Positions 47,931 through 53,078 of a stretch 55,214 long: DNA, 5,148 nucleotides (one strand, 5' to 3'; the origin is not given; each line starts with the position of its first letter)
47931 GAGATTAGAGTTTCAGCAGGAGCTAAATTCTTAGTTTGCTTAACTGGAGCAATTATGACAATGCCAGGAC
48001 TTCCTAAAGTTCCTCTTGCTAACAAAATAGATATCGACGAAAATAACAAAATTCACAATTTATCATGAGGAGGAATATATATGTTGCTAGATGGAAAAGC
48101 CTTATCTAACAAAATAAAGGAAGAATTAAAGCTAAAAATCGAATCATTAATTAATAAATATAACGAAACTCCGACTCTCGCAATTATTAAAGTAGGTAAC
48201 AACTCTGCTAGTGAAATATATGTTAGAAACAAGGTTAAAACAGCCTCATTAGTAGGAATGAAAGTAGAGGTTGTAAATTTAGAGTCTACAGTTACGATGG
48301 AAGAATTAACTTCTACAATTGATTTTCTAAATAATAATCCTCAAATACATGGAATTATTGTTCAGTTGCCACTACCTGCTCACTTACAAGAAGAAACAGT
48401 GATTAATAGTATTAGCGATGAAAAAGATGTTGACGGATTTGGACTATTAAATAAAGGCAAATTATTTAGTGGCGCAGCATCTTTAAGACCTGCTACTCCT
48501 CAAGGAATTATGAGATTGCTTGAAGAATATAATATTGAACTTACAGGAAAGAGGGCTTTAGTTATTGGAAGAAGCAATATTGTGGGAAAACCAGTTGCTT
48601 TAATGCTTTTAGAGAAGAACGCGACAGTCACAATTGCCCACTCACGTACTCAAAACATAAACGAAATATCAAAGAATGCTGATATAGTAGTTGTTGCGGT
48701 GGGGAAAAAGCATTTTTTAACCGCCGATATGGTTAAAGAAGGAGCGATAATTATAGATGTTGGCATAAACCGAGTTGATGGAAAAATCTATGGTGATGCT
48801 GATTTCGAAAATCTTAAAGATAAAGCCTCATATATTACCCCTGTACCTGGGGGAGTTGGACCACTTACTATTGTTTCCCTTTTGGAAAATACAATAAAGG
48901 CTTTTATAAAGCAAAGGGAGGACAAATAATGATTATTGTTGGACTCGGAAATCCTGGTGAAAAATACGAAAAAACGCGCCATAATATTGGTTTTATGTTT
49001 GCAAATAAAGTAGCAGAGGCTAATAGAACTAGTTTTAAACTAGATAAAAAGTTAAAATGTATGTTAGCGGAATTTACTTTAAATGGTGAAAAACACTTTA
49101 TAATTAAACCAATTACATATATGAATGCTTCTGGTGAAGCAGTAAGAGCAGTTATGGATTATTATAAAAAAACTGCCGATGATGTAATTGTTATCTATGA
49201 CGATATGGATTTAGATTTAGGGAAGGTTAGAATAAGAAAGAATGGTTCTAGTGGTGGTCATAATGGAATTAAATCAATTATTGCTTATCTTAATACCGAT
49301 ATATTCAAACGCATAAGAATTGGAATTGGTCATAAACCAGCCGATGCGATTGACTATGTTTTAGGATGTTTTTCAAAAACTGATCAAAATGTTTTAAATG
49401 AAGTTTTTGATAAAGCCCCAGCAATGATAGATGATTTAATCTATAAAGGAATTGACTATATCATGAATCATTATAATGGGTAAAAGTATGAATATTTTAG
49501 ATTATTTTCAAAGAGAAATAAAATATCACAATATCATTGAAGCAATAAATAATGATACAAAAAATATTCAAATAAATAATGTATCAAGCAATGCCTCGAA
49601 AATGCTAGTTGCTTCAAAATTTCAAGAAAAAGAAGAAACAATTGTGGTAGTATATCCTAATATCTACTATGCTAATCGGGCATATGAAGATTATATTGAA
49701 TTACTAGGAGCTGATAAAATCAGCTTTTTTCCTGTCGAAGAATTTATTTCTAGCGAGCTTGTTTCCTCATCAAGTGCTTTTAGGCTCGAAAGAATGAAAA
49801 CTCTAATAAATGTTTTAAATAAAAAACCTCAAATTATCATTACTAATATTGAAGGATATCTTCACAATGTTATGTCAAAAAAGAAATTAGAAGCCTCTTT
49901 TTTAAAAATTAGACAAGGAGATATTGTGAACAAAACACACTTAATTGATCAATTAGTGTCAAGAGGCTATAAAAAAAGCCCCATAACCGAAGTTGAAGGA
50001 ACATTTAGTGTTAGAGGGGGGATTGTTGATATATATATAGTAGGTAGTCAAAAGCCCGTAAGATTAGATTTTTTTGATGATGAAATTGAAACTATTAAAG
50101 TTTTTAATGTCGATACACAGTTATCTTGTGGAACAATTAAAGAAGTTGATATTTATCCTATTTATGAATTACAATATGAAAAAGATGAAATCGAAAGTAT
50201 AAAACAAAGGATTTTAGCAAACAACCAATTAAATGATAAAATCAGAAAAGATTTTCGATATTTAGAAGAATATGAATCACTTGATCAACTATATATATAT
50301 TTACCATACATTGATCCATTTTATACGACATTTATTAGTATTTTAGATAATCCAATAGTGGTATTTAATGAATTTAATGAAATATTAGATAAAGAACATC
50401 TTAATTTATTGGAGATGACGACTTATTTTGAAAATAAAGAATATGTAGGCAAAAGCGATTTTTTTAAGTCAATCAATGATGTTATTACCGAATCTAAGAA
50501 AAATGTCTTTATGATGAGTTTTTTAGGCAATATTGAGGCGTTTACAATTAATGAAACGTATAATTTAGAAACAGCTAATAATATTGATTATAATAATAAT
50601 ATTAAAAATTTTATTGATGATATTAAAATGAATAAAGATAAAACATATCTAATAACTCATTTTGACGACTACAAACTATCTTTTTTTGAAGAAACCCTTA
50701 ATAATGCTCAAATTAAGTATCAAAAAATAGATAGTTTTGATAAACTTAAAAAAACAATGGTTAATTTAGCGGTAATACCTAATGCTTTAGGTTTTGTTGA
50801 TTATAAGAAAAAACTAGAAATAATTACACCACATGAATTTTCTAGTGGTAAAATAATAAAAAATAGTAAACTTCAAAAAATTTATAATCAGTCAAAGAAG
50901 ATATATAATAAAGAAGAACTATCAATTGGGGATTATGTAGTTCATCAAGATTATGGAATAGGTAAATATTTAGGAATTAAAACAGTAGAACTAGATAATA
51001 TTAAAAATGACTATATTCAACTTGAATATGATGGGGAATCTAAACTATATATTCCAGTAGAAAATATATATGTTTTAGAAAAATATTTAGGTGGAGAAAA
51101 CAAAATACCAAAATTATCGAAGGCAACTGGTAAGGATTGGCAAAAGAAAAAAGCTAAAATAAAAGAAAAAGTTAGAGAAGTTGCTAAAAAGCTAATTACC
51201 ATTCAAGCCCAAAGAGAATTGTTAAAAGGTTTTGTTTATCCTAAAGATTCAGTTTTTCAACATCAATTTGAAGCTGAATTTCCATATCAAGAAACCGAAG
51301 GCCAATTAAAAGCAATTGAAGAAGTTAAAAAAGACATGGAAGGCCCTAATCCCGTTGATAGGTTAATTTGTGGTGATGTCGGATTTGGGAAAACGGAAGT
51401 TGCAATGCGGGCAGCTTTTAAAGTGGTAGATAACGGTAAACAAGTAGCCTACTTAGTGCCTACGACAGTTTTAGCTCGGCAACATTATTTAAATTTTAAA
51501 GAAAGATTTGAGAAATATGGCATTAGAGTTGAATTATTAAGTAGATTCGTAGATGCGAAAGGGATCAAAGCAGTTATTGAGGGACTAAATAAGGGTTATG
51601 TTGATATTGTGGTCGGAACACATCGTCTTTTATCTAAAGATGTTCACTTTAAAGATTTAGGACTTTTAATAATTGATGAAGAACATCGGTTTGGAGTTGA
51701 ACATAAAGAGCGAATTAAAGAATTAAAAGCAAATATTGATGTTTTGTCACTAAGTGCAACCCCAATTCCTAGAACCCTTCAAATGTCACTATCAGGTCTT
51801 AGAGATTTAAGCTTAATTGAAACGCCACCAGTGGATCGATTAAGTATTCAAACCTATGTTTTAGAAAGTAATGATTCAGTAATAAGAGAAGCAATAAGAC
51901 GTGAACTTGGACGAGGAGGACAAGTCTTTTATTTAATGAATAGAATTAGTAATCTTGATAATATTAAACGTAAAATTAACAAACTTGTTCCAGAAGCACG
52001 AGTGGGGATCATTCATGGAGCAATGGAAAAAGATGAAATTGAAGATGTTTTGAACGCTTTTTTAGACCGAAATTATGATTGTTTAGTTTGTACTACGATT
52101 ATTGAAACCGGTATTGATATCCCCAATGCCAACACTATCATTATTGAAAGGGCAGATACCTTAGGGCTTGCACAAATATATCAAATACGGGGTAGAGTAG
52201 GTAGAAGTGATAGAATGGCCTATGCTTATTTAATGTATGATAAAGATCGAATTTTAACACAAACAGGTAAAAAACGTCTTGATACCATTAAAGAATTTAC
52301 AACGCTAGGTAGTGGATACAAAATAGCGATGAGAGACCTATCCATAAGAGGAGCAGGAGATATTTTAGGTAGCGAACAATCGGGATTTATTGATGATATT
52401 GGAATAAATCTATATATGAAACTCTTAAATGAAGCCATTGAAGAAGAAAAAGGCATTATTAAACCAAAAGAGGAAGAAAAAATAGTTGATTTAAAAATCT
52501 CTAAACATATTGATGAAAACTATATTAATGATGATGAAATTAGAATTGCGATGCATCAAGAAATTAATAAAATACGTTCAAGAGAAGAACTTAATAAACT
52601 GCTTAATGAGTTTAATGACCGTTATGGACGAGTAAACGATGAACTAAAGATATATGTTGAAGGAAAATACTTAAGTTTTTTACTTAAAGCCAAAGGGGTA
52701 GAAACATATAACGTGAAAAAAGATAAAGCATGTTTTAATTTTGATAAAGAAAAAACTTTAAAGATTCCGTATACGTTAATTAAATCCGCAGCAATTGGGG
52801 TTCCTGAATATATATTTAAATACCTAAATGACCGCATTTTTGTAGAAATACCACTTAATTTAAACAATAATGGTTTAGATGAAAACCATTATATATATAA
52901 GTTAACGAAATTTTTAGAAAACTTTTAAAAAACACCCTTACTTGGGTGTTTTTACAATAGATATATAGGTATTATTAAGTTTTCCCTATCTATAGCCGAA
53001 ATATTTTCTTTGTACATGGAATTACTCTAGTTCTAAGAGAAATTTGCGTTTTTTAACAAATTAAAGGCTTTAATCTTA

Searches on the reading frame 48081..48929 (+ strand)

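Call 59: search_protein_families(library=pfam, proteins=[window:48081-48929:+], max_evalue=0.00001)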
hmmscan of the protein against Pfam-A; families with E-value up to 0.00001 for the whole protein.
window:48081-48929:+ (282 aa): 2 families
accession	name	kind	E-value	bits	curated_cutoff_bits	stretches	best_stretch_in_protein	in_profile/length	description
PF02882.25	THF_DHG_CYH_C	-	1.5e-68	229.6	27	1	123-278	3-159/160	Tetrahydrofolate dehydrogenase/cyclohydrolase, NAD(P)-binding domain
PF00763.28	THF_DHG_CYH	-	1.4e-37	128.9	32.8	1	3-118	1-115/115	Tetrahydrofolate dehydrogenase/cyclohydrolase, catalytic domain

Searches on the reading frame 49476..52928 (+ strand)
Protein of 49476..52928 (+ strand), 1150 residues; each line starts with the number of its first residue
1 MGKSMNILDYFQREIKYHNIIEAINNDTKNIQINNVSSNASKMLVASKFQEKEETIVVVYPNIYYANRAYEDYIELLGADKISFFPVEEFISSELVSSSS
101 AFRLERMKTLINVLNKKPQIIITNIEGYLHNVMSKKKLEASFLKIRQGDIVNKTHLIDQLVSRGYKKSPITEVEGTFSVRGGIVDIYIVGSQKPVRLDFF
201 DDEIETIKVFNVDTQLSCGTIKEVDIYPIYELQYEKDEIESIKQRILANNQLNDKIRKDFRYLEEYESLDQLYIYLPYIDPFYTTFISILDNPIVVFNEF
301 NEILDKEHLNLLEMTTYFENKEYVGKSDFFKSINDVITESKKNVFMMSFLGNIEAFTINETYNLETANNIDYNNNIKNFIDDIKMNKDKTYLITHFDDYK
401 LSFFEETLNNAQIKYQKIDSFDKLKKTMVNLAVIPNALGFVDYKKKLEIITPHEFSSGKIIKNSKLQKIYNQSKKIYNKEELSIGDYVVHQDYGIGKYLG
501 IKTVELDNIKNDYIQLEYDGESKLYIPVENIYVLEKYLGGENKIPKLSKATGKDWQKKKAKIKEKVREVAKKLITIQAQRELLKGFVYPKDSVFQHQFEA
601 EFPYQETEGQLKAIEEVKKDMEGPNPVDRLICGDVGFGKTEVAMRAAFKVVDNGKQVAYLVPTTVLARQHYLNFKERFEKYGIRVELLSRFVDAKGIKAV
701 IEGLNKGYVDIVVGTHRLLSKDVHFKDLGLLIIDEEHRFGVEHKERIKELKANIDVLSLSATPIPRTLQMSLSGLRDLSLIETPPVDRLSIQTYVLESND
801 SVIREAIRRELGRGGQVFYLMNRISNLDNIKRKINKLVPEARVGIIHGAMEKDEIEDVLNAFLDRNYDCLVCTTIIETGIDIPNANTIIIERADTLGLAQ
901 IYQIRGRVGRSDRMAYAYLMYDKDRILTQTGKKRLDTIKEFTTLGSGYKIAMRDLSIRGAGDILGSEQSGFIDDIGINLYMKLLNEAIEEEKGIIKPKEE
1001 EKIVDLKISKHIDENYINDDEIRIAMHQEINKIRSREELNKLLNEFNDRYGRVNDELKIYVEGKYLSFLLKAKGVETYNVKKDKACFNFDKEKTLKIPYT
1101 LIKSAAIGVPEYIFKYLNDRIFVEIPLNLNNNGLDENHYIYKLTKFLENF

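Call 59: search_protein_families(library=pfam, proteins=[window:49476-52928:+], max_evalue=0.00001)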
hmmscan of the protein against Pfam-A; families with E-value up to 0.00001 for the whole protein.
window:49476-52928:+ (1150 aa): 6 families
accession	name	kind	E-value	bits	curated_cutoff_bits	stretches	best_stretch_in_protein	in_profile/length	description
PF00270.35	DEAD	-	6.9e-30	104.4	26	1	607-769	1-165/167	DEAD/DEAH box helicase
PF17757.6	UvrB_inter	-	1.8e-22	79.7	22.9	1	143-229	1-88/91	UvrB interaction domain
PF00271.37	Helicase_C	-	1.4e-19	70.8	23.5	1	806-911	5-109/110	Helicase conserved C-terminal domain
PF02559.22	CarD_TRCF_RID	-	5.4e-19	68.5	23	1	482-537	1-56/57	CarD-like/TRCF RID domain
PF03461.20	TRCF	-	1.5e-13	51.3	25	1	1006-1096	1-91/95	TRCF domain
PF04851.21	ResIII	-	1e-12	48.7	22.5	1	608-763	6-162/164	Type III restriction enzyme, res subunit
